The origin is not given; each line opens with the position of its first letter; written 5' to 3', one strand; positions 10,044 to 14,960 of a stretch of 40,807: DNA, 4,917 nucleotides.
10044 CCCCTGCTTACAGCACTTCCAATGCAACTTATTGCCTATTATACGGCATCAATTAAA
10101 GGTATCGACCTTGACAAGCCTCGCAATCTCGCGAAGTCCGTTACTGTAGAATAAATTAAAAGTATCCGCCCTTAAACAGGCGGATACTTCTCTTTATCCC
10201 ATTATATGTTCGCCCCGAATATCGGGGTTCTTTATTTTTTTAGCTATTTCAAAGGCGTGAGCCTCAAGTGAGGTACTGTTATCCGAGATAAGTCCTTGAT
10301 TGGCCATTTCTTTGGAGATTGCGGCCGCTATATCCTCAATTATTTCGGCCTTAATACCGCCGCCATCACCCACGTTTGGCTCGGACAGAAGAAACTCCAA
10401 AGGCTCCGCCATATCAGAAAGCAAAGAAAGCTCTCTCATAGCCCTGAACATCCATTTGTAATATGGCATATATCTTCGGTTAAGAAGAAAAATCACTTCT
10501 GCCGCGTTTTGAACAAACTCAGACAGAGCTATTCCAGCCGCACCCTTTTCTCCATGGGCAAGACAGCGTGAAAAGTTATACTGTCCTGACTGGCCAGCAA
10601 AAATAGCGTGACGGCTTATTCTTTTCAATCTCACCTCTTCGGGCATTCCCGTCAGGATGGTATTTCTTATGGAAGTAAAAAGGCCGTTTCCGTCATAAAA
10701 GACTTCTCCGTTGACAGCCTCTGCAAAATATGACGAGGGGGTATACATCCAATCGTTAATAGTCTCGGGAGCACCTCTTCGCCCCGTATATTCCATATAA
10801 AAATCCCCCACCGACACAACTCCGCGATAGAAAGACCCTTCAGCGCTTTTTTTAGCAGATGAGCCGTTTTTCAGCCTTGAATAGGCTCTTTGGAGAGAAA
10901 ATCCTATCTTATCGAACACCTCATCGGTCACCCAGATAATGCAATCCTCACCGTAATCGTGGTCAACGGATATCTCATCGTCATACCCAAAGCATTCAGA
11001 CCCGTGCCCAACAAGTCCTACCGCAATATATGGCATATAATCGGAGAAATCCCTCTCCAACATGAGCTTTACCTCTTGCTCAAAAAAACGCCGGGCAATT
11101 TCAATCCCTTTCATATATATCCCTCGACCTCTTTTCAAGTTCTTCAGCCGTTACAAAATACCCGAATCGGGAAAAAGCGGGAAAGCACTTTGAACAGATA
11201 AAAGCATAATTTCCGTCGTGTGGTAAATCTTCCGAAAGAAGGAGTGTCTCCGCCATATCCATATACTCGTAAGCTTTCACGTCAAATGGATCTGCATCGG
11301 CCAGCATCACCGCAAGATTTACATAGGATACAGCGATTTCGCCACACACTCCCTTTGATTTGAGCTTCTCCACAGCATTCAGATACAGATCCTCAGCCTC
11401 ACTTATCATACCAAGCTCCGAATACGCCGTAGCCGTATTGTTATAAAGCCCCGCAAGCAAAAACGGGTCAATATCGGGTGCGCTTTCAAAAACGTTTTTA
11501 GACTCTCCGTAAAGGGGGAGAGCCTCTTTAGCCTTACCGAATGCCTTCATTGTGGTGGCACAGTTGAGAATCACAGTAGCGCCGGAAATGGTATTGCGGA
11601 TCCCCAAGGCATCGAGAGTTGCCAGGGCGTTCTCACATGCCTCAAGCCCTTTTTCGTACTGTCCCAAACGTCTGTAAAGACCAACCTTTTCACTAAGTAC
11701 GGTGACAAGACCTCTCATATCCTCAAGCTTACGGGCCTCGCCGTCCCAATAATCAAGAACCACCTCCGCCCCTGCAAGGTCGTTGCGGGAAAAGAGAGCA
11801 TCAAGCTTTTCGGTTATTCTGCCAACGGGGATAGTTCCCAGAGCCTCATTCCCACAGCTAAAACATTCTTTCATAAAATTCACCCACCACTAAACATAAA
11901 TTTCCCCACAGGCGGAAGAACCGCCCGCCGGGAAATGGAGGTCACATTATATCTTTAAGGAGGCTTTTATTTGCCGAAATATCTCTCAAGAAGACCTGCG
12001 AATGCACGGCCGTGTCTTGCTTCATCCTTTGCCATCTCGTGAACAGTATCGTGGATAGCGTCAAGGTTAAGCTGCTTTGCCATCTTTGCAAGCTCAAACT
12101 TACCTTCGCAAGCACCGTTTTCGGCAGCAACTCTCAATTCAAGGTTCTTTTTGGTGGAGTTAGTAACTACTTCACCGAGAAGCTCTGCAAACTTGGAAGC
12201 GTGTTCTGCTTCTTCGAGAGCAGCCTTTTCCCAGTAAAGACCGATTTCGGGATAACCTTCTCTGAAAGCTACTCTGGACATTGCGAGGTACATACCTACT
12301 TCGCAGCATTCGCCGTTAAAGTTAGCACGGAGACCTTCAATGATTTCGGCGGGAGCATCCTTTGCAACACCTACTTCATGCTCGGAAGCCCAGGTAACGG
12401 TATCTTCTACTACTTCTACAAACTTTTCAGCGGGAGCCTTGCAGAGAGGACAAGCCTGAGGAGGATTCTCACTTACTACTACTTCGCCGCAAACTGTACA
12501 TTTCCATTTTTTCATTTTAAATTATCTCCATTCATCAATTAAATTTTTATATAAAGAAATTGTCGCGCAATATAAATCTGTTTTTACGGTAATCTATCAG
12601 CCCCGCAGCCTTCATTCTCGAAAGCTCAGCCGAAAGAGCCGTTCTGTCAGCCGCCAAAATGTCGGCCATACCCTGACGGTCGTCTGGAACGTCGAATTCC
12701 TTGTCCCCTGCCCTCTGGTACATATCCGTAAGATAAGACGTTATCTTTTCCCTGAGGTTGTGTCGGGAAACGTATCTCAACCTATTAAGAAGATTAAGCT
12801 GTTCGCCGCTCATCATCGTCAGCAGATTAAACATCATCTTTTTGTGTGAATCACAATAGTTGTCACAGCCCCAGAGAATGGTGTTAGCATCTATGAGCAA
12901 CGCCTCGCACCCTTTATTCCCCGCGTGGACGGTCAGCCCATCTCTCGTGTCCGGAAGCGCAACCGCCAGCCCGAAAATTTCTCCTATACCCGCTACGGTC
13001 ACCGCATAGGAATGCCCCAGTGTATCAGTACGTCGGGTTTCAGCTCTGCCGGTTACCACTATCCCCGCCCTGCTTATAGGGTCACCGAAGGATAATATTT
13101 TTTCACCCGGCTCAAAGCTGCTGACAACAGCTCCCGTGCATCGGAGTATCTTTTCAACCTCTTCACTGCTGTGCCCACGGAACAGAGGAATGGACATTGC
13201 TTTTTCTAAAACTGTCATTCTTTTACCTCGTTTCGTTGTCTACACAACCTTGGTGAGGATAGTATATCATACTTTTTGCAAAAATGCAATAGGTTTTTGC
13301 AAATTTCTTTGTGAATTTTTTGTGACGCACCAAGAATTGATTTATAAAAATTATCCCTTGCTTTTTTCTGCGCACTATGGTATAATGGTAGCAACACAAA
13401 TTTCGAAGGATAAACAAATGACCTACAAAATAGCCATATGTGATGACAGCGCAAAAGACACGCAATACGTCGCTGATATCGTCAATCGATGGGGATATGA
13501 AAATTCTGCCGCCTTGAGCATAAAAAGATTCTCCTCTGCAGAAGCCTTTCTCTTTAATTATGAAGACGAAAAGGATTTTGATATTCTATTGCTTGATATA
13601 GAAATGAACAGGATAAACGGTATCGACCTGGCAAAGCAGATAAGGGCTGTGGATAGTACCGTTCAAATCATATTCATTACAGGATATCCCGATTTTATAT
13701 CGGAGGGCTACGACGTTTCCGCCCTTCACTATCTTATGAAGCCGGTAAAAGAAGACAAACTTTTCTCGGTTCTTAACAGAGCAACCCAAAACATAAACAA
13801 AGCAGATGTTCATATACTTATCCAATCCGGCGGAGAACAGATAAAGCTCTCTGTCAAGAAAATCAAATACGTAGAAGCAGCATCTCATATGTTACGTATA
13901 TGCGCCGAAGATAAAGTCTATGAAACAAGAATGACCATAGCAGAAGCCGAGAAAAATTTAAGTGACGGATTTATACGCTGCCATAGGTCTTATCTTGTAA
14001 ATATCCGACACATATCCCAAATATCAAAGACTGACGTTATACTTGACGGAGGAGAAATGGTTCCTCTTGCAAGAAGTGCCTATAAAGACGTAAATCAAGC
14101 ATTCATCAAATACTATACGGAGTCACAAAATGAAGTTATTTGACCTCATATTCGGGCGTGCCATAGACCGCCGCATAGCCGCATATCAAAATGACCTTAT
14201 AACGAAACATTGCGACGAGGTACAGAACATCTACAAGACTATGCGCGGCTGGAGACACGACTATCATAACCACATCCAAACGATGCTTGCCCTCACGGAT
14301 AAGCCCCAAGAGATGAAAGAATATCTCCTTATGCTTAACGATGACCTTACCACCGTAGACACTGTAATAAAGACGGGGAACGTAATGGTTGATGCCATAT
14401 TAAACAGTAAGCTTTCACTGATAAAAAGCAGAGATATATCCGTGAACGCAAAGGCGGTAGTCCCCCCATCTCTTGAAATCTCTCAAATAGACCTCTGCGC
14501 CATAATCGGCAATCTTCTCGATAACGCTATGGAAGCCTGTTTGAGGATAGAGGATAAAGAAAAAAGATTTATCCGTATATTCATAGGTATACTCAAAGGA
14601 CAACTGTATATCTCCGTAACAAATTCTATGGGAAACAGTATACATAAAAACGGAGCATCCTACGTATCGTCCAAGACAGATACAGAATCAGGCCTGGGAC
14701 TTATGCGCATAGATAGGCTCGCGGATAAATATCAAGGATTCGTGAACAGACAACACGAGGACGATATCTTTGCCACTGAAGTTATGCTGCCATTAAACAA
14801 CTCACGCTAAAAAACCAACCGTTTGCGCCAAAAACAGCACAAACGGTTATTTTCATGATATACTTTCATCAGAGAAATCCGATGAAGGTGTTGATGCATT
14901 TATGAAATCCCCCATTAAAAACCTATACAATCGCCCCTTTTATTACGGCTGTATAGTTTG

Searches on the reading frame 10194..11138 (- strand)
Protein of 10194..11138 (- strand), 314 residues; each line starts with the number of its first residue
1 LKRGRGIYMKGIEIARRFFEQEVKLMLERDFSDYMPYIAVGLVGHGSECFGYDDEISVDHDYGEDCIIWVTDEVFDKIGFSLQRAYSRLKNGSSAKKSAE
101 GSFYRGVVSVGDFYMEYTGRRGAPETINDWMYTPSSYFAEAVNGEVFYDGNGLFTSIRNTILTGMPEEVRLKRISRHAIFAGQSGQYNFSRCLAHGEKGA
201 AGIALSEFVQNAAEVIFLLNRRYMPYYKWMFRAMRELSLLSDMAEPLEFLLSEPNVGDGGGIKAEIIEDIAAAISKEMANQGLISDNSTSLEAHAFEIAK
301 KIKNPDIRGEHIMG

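Call 16: search_protein_families(library=pfam, proteins=[window:10194-11138:-], max_evalue=0.001)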
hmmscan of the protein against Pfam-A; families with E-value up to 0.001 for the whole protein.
window:10194-11138:- (314 aa): 1 family
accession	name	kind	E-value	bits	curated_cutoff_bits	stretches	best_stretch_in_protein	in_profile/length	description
PF13228.11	DUF4037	-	1.9e-33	115.6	22.1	1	130-230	1-101/101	Domain of unknown function (DUF4037)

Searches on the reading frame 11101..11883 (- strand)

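Call 17: search_protein_families(library=pfam, proteins=[window:11101-11883:-], max_evalue=0.001)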
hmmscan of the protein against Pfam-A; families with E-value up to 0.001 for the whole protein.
window:11101-11883:- (260 aa): 5 families
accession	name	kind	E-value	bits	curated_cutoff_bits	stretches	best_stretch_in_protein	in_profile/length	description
PF13424.12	TPR_12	-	1e-10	42.1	30.1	2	62-133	5-76/77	Tetratricopeptide repeat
PF13374.12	TPR_10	-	1.8e-05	25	27.5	0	144-172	2-30/42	Tetratricopeptide repeat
PF00515.34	TPR_1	-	2.2e-05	24.5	27.8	0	69-88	10-29/34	Tetratricopeptide repeat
PF07719.23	TPR_2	-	0.00018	21.8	27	0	69-88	10-29/34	Tetratricopeptide repeat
PF24885.1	TPR_NPHP3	-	0.00042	20.2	100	0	49-98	81-131/239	Nephrocystin-3 TPR domain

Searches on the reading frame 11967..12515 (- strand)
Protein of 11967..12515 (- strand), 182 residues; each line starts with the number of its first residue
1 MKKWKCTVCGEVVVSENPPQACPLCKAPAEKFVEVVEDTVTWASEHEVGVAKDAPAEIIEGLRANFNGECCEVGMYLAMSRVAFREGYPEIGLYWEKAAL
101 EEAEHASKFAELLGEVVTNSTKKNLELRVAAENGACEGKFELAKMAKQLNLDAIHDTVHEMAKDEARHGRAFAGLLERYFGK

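Call 17: search_protein_families(library=pfam, proteins=[window:11967-12515:-], max_evalue=0.001)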
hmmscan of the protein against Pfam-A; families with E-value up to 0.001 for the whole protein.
window:11967-12515:- (182 aa): 5 families
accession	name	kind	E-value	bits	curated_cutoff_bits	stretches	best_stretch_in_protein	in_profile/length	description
PF21349.2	RUBY_RBDX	-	3.3e-12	46.1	26.5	1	4-32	1-29/30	Rubrerythrin, rubredoxin-like domain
PF02915.23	Rubrerythrin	-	1.5e-10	42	22.8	1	62-175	3-136/137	Rubrerythrin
PF23458.2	DUF7130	-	1.9e-05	24.9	35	1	3-38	53-89/89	Domain of unknown function (DUF7130)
PF00210.30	Ferritin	-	3.9e-05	24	24.5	0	75-113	17-55/142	Ferritin-like domain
PF03232.19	COQ7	-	0.00041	20.4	23.5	0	60-117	5-60/169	Ubiquinone biosynthesis protein COQ7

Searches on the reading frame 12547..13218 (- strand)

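Call 17: search_protein_families(library=pfam, proteins=[window:12547-13218:-], max_evalue=0.001)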
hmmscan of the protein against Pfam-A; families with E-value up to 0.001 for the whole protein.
window:12547-13218:- (223 aa): 2 families
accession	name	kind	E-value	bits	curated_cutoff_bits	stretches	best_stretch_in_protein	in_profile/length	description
PF13545.12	HTH_Crp_2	-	3.1e-08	33.9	27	1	157-219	1-63/70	Crp-like helix-turn-helix domain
PF00027.35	cNMP_binding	-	1.7e-06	28.3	27.5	1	34-116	3-84/89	Cyclic nucleotide-binding domain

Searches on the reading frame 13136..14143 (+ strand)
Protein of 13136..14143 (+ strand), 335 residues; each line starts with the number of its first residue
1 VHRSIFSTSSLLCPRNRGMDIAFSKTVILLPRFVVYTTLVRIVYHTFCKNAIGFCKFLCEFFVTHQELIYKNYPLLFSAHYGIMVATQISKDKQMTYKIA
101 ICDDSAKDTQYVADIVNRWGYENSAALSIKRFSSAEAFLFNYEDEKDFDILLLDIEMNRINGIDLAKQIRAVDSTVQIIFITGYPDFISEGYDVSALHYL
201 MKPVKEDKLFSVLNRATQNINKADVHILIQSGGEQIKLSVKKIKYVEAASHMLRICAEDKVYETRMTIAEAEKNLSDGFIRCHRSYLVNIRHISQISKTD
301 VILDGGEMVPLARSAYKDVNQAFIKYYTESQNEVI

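Call 17: search_protein_families(library=pfam, proteins=[window:13136-14143:+], max_evalue=0.001)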
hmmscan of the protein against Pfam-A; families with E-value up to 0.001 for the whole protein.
window:13136-14143:+ (335 aa): 2 families
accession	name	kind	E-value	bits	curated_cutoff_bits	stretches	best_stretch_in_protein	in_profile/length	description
PF04397.21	LytTR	-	2.5e-22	79.4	22.6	1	235-323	3-97/98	LytTr DNA-binding domain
PF00072.30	Response_reg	-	2.7e-16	60.1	30.2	1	99-213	1-110/111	Response regulator receiver domain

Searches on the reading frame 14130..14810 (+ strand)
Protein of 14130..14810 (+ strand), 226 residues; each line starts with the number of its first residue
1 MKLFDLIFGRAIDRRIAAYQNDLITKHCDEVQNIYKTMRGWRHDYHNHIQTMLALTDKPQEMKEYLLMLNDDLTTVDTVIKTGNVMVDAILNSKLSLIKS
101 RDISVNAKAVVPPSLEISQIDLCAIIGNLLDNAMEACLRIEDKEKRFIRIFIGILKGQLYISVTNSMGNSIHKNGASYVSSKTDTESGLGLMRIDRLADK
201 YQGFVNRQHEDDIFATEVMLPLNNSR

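Call 17: search_protein_families(library=pfam, proteins=[window:14130-14810:+], max_evalue=0.001)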
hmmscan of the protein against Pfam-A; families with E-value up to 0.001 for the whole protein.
window:14130-14810:+ (226 aa): 3 families
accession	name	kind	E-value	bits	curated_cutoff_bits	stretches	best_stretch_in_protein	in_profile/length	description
PF14501.12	HATPase_c_5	-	1.4e-21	76.7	22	1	117-221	1-102/102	GHKL domain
PF14689.11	SPOB_a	-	8.3e-06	25.8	28.1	1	28-75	6-55/62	Sensor_kinase_SpoOB-type, alpha-helical domain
PF02518.31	HATPase_c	-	0.00056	20.8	26.4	1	119-211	3-97/111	Histidine kinase-, DNA gyrase B-, and HSP90-like ATPase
